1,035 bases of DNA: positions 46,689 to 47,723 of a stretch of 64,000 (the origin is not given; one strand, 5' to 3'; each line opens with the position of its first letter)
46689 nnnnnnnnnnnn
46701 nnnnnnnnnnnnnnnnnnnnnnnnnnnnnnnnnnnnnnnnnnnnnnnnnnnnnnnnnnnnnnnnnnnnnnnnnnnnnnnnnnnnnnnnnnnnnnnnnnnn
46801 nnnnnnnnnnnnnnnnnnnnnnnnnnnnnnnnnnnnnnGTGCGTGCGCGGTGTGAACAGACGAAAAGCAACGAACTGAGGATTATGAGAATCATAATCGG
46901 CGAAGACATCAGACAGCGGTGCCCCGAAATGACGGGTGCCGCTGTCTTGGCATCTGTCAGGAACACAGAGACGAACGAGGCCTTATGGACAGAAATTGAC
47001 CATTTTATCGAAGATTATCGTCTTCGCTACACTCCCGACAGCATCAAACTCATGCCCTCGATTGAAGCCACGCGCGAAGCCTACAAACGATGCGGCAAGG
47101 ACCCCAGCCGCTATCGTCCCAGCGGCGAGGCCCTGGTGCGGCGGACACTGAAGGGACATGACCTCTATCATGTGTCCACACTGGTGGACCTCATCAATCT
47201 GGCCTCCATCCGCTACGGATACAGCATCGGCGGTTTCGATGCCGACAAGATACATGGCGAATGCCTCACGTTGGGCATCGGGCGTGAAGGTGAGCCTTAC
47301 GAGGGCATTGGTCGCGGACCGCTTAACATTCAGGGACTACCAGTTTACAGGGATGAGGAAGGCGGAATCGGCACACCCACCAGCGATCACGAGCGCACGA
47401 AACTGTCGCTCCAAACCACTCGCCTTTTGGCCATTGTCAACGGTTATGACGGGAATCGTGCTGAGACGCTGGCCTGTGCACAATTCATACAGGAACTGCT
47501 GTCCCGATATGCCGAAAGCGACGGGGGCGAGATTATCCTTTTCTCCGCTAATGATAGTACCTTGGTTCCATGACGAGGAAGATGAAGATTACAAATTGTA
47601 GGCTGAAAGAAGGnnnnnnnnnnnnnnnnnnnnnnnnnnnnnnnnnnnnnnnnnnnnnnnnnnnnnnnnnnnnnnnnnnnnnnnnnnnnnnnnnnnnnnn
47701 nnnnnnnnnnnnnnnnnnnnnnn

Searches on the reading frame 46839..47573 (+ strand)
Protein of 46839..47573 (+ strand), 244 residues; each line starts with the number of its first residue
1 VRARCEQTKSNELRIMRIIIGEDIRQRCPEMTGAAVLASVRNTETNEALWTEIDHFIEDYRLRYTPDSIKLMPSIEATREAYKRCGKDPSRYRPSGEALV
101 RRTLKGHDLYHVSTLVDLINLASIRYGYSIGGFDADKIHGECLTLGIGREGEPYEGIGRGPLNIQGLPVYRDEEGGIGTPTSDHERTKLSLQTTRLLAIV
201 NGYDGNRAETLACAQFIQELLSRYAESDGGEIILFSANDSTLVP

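Call 70: search_protein_families(library=pfam, proteins=[window:46839-47573:+], max_evalue=0.001)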
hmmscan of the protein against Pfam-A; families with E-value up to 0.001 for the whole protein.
window:46839-47573:+ (244 aa): 1 family
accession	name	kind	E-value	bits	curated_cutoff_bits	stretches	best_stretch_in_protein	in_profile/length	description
PF03483.22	B3_4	-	5e-17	62.5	29.3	1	78-205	2-129/174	B3/4 domain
